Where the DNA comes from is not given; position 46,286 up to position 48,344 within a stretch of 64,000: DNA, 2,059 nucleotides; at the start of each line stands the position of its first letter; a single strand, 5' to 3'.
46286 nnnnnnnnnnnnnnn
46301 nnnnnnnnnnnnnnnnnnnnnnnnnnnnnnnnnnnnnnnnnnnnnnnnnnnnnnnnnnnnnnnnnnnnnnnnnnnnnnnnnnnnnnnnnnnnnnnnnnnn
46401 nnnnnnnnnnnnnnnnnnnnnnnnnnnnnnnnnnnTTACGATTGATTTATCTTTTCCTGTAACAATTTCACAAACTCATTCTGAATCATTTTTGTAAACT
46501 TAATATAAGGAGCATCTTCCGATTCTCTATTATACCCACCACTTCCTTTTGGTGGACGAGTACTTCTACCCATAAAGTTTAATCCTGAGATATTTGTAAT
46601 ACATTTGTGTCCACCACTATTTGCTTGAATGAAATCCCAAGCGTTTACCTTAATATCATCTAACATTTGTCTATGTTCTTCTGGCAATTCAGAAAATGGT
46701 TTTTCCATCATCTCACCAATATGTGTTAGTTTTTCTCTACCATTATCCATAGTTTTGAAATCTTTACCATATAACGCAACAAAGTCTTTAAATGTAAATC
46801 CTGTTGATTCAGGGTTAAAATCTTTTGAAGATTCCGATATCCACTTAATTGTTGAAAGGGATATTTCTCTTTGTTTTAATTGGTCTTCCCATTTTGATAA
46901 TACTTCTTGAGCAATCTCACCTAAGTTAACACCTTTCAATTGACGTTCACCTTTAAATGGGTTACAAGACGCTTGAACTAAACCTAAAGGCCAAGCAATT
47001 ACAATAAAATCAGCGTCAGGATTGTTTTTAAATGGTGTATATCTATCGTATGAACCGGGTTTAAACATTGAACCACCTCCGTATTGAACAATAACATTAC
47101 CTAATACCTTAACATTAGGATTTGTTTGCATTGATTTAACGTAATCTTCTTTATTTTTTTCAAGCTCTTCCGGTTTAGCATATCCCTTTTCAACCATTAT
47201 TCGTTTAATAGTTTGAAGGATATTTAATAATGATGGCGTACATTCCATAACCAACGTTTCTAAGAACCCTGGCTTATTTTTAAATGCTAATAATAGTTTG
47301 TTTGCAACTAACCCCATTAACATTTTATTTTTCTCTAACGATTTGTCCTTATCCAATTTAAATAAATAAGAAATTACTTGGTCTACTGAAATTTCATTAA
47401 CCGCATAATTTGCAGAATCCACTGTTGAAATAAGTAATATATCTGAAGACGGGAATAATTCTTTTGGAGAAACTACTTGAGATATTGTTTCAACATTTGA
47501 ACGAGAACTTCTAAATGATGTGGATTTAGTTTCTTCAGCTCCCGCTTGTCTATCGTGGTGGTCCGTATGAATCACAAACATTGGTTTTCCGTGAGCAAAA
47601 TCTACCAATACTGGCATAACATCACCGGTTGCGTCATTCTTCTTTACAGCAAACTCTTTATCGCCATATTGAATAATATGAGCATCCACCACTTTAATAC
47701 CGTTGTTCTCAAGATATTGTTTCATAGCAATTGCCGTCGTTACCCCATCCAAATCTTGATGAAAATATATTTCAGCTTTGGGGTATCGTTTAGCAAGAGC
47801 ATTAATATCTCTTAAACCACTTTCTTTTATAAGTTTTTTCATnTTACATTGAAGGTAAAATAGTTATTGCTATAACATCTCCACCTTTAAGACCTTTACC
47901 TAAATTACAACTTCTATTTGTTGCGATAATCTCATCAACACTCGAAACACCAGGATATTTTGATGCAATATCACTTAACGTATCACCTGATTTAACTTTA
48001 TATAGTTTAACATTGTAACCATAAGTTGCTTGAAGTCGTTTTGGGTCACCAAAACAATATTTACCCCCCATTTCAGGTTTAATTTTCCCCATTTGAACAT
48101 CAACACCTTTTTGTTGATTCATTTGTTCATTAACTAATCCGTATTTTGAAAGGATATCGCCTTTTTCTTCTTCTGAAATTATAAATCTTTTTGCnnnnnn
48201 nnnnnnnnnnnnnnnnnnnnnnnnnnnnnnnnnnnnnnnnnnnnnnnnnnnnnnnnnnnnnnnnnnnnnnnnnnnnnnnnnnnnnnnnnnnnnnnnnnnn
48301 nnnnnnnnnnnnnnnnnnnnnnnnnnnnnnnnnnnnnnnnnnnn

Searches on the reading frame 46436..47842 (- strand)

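Call 11: search_protein_families(library=pfam, proteins=[window:46436-47842:-], max_evalue=0.001)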
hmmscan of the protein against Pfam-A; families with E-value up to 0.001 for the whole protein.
window:46436-47842:- (468 aa): 1 family
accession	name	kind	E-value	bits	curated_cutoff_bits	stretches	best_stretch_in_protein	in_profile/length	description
PF01368.27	DHH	-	5.6e-05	23.8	28.1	1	25-122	4-100/125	DHH family, N-terminal domain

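Call 12: search_protein_families(library=phrogs, proteins=[window:46436-47842:-], max_evalue=0.001)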
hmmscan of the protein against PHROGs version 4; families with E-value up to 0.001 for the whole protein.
window:46436-47842:- (468 aa): 0 families

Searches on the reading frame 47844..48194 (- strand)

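Call 99: search_protein_families(library=phrogs, proteins=[window:47844-48194:-], max_evalue=0.001)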
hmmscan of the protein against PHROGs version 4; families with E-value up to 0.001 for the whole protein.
window:47844-48194:- (116 aa): 2 families
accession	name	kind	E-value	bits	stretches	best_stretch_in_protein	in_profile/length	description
phrog_380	-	lysis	1.2e-05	25.5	1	56-108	177-232/309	endolysin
phrog_4602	-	other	2.9e-05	25.1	1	61-94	33-64/220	transglycosylase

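Call 100: search_protein_families(library=pfam, proteins=[window:47844-48194:-], max_evalue=0.001)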
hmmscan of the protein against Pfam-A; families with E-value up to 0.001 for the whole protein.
window:47844-48194:- (116 aa): 1 family
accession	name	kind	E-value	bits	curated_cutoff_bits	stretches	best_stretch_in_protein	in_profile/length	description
PF01476.26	LysM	-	5.1e-07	30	20.9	1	65-95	1-28/43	LysM domain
